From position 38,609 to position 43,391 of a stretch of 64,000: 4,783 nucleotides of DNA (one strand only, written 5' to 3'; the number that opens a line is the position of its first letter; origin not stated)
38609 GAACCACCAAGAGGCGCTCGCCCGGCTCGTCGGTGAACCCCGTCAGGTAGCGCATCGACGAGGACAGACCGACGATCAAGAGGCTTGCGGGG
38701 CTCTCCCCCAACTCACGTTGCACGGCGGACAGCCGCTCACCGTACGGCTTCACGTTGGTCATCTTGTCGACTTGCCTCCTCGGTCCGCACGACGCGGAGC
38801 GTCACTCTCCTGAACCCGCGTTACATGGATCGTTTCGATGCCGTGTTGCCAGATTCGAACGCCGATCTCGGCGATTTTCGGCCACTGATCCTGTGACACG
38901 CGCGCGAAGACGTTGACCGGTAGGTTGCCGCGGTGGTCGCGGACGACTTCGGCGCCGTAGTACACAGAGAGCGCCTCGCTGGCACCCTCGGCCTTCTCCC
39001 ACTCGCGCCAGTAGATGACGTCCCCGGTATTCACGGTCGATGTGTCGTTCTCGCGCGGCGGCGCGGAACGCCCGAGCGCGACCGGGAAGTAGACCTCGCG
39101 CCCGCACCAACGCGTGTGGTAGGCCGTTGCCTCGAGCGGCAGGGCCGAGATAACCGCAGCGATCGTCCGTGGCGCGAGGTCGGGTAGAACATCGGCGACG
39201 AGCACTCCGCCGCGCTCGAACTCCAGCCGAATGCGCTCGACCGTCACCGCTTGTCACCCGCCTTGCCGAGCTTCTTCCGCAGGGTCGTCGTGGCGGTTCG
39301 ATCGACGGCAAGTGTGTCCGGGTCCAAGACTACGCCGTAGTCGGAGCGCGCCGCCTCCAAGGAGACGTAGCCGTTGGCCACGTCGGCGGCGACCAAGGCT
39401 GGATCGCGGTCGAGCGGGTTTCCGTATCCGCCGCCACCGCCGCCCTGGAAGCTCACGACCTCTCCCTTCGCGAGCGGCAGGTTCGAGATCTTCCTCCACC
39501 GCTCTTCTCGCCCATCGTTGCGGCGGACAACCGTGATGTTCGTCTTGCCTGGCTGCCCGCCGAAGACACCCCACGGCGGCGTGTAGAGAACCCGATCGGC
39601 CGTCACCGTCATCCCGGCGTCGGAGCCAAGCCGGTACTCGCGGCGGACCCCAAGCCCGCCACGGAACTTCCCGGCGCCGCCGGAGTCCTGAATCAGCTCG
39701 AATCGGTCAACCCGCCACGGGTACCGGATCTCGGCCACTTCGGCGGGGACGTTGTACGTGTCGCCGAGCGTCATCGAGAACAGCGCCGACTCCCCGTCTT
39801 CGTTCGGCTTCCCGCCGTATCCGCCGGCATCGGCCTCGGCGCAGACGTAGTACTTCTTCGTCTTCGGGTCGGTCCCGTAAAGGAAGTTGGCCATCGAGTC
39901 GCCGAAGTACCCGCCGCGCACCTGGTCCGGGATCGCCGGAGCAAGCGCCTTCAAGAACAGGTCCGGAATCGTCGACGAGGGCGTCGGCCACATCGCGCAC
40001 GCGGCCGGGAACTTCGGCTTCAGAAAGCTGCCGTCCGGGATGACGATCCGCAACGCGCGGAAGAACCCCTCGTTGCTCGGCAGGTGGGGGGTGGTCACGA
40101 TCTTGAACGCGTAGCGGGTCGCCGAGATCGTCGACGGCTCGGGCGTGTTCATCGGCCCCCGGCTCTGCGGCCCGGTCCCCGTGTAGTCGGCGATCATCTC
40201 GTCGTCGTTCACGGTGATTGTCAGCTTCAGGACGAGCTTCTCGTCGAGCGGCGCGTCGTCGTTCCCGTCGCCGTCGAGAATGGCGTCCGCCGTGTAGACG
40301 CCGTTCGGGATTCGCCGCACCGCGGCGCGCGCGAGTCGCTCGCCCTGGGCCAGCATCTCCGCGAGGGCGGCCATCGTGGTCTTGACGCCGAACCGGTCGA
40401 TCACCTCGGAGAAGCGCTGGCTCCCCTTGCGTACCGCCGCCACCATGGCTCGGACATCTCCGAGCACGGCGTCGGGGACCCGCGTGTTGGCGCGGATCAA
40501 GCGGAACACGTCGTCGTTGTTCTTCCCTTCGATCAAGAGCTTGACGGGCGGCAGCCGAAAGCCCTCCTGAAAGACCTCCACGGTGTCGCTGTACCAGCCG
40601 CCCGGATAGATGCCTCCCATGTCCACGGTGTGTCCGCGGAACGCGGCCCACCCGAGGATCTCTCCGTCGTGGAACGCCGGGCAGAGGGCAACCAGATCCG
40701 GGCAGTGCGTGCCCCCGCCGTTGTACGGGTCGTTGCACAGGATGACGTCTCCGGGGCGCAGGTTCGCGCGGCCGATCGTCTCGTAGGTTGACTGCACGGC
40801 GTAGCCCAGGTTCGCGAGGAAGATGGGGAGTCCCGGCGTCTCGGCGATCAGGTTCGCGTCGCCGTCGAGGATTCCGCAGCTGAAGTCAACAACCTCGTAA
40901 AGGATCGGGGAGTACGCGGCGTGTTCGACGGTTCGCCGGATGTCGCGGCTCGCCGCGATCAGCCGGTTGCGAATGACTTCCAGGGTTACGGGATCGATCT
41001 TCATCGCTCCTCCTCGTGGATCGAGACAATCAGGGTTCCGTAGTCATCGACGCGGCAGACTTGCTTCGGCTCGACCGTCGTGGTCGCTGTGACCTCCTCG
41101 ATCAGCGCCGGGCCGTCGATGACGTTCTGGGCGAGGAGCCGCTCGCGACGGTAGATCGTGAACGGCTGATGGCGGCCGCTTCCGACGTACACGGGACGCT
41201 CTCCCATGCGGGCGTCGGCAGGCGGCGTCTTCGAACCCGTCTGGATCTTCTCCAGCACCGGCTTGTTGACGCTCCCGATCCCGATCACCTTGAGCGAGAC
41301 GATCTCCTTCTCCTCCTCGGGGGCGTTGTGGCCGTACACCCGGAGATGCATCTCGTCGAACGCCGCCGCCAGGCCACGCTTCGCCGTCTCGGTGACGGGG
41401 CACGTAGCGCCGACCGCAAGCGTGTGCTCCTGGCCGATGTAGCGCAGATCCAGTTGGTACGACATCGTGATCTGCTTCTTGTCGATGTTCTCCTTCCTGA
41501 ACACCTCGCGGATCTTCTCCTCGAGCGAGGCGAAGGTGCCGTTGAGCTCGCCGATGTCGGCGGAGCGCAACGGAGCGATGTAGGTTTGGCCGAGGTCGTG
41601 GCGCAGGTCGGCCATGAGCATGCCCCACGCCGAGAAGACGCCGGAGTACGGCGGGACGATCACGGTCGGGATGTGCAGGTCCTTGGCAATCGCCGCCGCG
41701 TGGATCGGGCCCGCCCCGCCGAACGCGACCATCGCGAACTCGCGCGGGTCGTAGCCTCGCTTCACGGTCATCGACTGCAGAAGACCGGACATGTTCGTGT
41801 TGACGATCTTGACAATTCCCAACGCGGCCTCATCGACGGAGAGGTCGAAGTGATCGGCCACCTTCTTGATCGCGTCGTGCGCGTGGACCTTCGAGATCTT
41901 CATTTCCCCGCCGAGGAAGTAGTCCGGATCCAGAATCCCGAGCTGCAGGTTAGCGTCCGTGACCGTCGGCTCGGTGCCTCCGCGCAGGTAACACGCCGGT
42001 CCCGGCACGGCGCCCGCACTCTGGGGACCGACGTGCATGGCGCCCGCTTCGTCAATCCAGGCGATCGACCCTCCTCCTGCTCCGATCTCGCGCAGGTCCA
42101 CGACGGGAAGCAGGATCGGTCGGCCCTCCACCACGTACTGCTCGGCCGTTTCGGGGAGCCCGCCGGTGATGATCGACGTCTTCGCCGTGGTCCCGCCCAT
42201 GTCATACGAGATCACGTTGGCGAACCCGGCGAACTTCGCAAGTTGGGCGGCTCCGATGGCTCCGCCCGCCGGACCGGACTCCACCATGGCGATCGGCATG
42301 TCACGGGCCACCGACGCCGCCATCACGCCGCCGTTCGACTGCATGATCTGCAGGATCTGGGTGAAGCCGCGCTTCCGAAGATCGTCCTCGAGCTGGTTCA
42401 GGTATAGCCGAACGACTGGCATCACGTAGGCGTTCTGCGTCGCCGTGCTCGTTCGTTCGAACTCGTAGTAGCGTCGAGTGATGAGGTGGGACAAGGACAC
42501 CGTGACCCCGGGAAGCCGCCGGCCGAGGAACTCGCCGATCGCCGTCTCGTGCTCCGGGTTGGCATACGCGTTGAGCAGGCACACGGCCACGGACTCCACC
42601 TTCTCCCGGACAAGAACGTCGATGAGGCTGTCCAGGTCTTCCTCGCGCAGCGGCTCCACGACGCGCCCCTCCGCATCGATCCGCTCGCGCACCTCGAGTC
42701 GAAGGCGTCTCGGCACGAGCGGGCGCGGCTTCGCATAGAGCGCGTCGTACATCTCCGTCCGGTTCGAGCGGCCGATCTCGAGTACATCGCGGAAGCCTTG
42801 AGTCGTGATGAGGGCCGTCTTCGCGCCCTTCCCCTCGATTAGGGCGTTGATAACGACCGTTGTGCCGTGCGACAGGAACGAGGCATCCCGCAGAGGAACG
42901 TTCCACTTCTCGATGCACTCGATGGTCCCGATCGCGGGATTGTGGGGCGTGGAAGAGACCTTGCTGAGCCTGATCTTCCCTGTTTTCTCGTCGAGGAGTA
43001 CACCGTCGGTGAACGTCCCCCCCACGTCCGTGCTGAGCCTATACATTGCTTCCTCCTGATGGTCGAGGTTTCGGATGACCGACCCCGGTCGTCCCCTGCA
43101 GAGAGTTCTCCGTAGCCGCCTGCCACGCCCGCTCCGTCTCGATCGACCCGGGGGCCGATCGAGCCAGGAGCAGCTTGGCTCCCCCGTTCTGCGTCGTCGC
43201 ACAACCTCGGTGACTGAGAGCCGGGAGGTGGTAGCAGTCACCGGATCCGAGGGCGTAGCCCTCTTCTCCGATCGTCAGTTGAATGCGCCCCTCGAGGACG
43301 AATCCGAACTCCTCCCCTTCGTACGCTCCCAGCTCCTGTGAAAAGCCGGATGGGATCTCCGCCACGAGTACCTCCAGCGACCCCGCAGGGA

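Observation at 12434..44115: A 31 kb island for anaerobic use of Pro/Hyp (collagen-type) peptides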

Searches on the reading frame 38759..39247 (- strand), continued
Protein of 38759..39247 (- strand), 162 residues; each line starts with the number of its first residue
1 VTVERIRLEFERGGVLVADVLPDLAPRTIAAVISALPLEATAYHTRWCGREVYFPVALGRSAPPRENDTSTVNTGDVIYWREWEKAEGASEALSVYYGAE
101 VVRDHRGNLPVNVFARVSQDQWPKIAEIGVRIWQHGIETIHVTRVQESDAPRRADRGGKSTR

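Call 83: search_protein_families(library=pfam, proteins=[L105:2684-3886:-, L105:3896-4735:-, L120:1755-3563:-, L120:17860-20034:+, L155:3036-4547:+, L155:1025-2368:-, L153:16281-18233:+, L098:3009-4118:+, L098:17552-18766:+, L157:11718-12929:-], max_evalue=0.00001)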
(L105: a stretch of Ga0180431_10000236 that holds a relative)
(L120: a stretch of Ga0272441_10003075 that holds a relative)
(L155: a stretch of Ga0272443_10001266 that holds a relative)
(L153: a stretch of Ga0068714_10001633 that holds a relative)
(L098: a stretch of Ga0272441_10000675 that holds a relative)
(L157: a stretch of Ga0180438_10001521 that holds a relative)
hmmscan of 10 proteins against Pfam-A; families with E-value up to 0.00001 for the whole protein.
L105:2684-3886:- (401 aa): 0 families

L105:3896-4735:- (280 aa): 0 families

L120:1755-3563:- (603 aa): 2 families
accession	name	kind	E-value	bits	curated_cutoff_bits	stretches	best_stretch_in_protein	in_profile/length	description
PF02518.31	HATPase_c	-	4.8e-11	43.5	26.4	1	508-595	3-109/111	Histidine kinase-, DNA gyrase B-, and HSP90-like ATPase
PF07730.19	HisKA_3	-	5.3e-10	40.1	24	1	408-468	1-67/68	Histidine kinase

L120:17860-20034:+ (725 aa): 1 family
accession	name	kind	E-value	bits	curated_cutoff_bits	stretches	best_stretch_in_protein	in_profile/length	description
PF04412.18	AcnX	-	1.9e-131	438.9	31.5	1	301-708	1-400/400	Aconitase X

L155:3036-4547:+ (504 aa): 2 families
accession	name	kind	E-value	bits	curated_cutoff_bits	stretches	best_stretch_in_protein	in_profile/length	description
PF00199.24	Catalase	-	8.7e-193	641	25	1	31-412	1-381/383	Catalase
PF06628.17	Catalase-rel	-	7e-21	74.6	30.1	1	442-501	5-65/65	Catalase-related immune-responsive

L155:1025-2368:- (448 aa): 1 family
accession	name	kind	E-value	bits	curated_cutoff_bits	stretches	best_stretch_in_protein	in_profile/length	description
PF00892.27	EamA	-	1.2e-32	113.4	28.2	2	308-445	2-134/135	EamA-like transporter family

L153:16281-18233:+ (651 aa): 1 family
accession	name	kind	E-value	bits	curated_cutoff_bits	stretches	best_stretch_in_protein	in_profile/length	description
PF00496.27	SBP_bac_5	-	2.4e-48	165.6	32.4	1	136-497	21-330/368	Bacterial extracellular solute-binding proteins, family 5 Middle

L098:3009-4118:+ (370 aa): 0 families

L098:17552-18766:+ (405 aa): 1 family
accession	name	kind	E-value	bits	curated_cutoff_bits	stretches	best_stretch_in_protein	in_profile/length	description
PF01244.27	Peptidase_M19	-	3e-77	260.4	26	1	88-398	28-318/319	Membrane dipeptidase (Peptidase family M19)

L157:11718-12929:- (404 aa): 6 families
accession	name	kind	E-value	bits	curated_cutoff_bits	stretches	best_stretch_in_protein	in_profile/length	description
PF14697.11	Fer4_21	-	2.2e-08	34.5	35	1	329-378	3-57/59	4Fe-4S dicluster domain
PF12838.12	Fer4_7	-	2.8e-08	34.5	27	0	306-347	8-51/52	4Fe-4S dicluster domain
PF00037.32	Fer4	-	1.7e-07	31.2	21.1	1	328-345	2-19/24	4Fe-4S binding domain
PF13187.11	Fer4_9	-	3.2e-07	30.7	27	1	334-377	2-51/52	4Fe-4S dicluster domain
PF13237.11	Fer4_10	-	3.7e-07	30.4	25.5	1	327-374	2-53/53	4Fe-4S dicluster domain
PF12801.12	Fer4_5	-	3.1e-06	27.5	22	0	191-225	6-40/48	4Fe-4S binding domain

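Call 84: search_protein_families(library=ncbifam, proteins=[L120:17860-20034:+, L116:10440-12404:+, L090:9830-10828:+, L090:6975-8015:+, L131:1221-2432:+, L098:17552-18766:+, L095:913-2055:+], max_evalue=1e-10)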
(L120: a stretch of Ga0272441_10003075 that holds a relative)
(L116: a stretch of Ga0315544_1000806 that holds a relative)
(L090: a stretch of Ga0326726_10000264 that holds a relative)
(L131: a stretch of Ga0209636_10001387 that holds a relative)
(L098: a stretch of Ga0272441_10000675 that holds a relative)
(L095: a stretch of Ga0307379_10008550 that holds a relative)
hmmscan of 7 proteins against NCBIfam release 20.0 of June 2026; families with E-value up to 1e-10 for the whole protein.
L120:17860-20034:+ (725 aa): 1 family
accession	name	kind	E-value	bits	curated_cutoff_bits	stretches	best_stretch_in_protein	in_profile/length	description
NF051439.1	C3LHypDHLhpIPSEAE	equivalog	6.8e-119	397.8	700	1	299-717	142-550/555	cis-3-hydroxy-L-proline dehydratase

L116:10440-12404:+ (655 aa): 1 family
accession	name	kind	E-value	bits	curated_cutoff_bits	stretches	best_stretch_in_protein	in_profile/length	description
NF007354.0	PRK09849.1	equivalog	6.2e-36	124.2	868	1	38-256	12-230/703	aldehyde ferredoxin oxidoreductase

L090:9830-10828:+ (333 aa): 3 families
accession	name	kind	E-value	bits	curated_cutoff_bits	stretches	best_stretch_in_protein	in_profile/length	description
NF045947.1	ProDh_Thermus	equivalog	7.1e-82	275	500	1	14-329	5-303/307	proline dehydrogenase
NF008869.0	PRK11904.1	equivalog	1.1e-17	63.2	747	1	44-325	178-479/1042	bifunctional proline dehydrogenase/L-glutamate gamma-semialdehyde dehydrogenase PutA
NF008772.0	PRK11809.1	equivalog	2.6e-11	41.8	1750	1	44-325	257-566/1318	trifunctional transcriptional regulator/proline dehydrogenase/L-glutamate gamma-semialdehyde dehydrogenase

L090:6975-8015:+ (347 aa): 7 families
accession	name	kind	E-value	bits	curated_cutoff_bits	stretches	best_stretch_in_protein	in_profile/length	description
TIGR01293.1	Kv_beta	subfamily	1.8e-49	168.5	365.4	1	7-313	5-318/319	voltage-dependent potassium channel subunit beta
NF007912.0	PRK10625.1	equivalog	2.7e-42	145.4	415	1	9-312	7-336/346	NADP(H)-dependent aldo-keto reductase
NF049922.1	MethglyxlRedYdjG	equivalog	7.7e-36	123.7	550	1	6-312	4-319/326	NADH-dependent methylglyoxal reductase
NF007388.0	PRK09912.1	subfamily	5.3e-35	120.9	448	1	9-317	19-335/346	L-glyceraldehyde 3-phosphate reductase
NF007695.0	PRK10376.1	subfamily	5.6e-18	65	280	1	23-212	31-217/290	oxidoreductase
NF008598.0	PRK11565.1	equivalog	8.9e-13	47.9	425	0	14-155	14-140/275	2,5-didehydrogluconate reductase DkgA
NF008377.0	PRK11172.1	equivalog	1.5e-12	47.3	327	0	38-162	22-138/267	2,5-didehydrogluconate reductase DkgB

L131:1221-2432:+ (404 aa): 8 families
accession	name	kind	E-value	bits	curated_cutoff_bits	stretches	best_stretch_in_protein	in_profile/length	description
TIGR02352.1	thiamin_ThiO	equivalog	5.9e-36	124.3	250.8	1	24-236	2-220/351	glycine oxidase ThiO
NF008425.0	PRK11259.1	equivalog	8.6e-29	100.6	257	1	19-238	3-218/377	N-methyl-L-tryptophan oxidase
TIGR01373.1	soxB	subfamily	1.8e-27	96.2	529.45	1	19-380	29-388/407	sarcosine oxidase subunit beta family protein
NF001933.0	PRK00711.1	subfamily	2.3e-24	86.2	383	0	306-387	332-412/429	D-amino acid dehydrogenase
TIGR01377.1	soxA_mon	subfamily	1.3e-20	73.5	479.65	1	21-238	1-215/381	amino oxidase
TIGR03364.1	HpnW_proposed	hypoth_equivalog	1.5e-19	70.3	285.1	1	21-222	1-196/365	TIGR03364 family FAD-dependent oxidoreductase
TIGR03377.1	glycerol3P_GlpA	equivalog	1.9e-11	43.2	552.8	1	22-239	1-220/530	anaerobic glycerol-3-phosphate dehydrogenase subunit GlpA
NF040813.1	pro_dh_Thprot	equivalog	4.8e-11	42.4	600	0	328-376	305-350/362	D-proline dehydrogenase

L098:17552-18766:+ (405 aa): 0 families

L095:913-2055:+ (381 aa): 2 families
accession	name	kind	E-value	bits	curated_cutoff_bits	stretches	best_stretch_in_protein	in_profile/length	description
NF058532.1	CH3_S_uro_de_S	equivalog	9e-26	90.6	450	1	25-345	9-323/352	S-methyl thiohydantoin desulfurase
NF058529.1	thiohydan_desulf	equivalog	1.5e-23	83.5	440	1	22-346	6-331/362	thiohydantoin desulfurase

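Call 89: search_protein_representatives(alignment_id=A2)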
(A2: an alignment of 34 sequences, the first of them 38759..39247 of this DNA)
Query: 34 sequences, 149 profile positions. Proteins with E-value up to 0.001 (for the whole library): 444; up to 1e-10: 123; up to 1e-30: 23. The best 150 are listed.
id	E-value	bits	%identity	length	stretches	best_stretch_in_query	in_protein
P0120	1.9e-66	238.6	-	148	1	2-146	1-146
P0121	9.0e-49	181.2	-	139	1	3-105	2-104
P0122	5.6e-44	165.6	-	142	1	8-141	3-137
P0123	7.2e-44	165.3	-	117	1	3-113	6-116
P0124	6.8e-43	162.1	-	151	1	4-142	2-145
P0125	9.4e-43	161.7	-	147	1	5-144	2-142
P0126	4.8e-41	156.1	-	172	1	2-146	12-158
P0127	1.2e-39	151.6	-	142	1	2-143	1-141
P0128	8.2e-39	148.9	-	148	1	4-144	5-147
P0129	1.5e-38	148.0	-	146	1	8-143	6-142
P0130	8.4e-37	142.4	-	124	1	3-99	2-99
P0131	1.0e-36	142.0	-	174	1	3-144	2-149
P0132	3.9e-36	140.2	-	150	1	4-142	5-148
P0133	2.4e-35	137.6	-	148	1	5-142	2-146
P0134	7.6e-35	136.0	-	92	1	56-144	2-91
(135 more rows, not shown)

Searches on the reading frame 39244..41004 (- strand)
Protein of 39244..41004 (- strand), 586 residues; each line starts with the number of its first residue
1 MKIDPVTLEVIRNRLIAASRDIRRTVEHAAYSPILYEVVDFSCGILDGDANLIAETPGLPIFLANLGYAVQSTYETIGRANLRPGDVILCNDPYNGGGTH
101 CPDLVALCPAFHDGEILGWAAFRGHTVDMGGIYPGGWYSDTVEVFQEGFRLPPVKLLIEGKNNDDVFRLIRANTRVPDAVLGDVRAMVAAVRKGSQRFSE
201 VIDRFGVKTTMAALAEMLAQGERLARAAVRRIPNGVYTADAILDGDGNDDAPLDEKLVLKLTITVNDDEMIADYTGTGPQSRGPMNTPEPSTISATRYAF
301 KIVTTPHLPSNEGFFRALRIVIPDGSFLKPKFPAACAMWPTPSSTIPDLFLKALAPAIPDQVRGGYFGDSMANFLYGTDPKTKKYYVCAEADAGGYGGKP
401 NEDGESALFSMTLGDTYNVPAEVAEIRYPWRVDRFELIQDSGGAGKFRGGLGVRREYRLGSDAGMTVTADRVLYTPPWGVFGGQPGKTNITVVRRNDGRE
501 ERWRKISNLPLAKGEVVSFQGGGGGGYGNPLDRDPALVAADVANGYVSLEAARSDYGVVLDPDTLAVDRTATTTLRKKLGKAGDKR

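Call 7: search_protein_families(library=pfam, proteins=[window:39244-41004:-])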
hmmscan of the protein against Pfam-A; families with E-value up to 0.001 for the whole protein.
window:39244-41004:- (586 aa): 1 family
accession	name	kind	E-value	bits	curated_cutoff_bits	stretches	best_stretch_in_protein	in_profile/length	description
PF02538.19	Hydantoinase_B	-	8.8e-166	552.8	26.8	1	4-530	1-519/519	Hydantoinase B/oxoprolinase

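Call 19: search_solved_structures(query=window:39244-41004:-, max_evalue=0.00001)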
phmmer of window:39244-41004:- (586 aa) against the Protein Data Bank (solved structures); distinct sequences matched with E-value up to 0.00001: 5.
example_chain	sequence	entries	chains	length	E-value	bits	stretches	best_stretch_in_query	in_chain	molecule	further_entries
7hk5_A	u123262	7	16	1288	7.4e-94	318.7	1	4-577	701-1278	N-methylhydantoinase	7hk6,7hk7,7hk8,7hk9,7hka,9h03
6yra_B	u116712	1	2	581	3.5e-74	253.7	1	3-572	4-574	Hydantoinase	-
5l9w_A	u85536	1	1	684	3.5e-41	144.7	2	67-488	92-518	Acetophenone carboxylase delta subunit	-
5m45_A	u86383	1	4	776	3e-22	82.2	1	4-492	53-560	Acetone carboxylase alpha subunit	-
5svb_A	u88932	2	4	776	5.8e-21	78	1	4-492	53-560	Acetone carboxylase alpha subunit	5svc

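Call 22: search_protein_families(library=ncbifam, proteins=[window:39244-41004:-], max_evalue=0.00001)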
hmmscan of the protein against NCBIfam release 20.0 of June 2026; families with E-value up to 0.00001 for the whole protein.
window:39244-41004:- (586 aa): 2 families
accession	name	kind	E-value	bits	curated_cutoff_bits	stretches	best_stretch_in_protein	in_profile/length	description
NF050157.1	CapLactmsBetCapB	equivalog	7.2e-85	285.4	1000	1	3-577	1-576/577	caprolactamase subunit beta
NF042976.1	AcphenoCarb_ApcD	equivalog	3.7e-43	147.8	1500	2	70-484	95-516/685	acetophenone carboxylase subunit delta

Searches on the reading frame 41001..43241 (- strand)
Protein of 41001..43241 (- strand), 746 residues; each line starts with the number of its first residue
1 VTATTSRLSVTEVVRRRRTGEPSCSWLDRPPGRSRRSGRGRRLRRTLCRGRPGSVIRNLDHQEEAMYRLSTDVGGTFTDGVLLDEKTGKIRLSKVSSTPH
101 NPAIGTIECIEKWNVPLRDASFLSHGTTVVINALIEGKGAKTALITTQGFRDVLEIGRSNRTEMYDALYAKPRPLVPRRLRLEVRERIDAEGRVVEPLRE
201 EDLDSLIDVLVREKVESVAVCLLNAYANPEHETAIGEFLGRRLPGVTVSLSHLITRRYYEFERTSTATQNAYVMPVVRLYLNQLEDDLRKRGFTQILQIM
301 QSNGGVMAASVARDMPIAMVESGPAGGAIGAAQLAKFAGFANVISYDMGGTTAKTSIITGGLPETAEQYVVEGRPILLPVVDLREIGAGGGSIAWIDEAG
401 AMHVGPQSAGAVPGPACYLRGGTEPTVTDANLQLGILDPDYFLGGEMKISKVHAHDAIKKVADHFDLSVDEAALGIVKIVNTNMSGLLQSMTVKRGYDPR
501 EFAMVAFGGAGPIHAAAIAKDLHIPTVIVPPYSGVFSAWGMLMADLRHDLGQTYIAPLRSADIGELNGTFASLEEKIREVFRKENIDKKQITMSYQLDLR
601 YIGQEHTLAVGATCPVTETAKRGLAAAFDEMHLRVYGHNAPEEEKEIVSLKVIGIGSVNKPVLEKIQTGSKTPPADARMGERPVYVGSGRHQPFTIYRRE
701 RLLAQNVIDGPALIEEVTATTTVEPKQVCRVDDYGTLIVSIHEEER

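Call 7: search_protein_families(library=pfam, proteins=[window:41001-43241:-])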
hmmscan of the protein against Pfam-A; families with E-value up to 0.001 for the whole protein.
window:41001-43241:- (746 aa): 3 families
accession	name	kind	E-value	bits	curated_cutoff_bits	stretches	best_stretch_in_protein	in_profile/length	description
PF01968.24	Hydantoinase_A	-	5.6e-98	328.2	22.9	1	263-549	1-290/291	Hydantoinase/oxoprolinase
PF05378.19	Hydant_A_N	-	1.5e-49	168.6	25.2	1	71-239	4-172/176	Hydantoinase/oxoprolinase N-terminal region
PF19278.4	Hydant_A_C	-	9e-25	87.6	21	1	564-734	12-185/193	Hydantoinase/oxoprolinase C-terminal domain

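Call 22: search_protein_families(library=ncbifam, proteins=[window:41001-43046:-], max_evalue=0.00001)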
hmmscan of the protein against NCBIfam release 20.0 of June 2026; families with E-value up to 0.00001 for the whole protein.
window:41001-43046:- (681 aa): 3 families
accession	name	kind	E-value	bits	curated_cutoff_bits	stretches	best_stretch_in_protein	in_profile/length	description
NF050156.1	CapLactmsAlpCapA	equivalog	9.3e-167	556.3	1000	1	2-674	1-685/689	caprolactamase subunit alpha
NF042975.2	AcphenoCarb_ApcC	equivalog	3.9e-99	332.8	1500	1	4-673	11-708/733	acetophenone carboxylase subunit gamma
NF042960.1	AcphenoCarb_ApcA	equivalog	3.6e-72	243.6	1250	1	1-671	1-652/658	acetophenone carboxylase subunit alpha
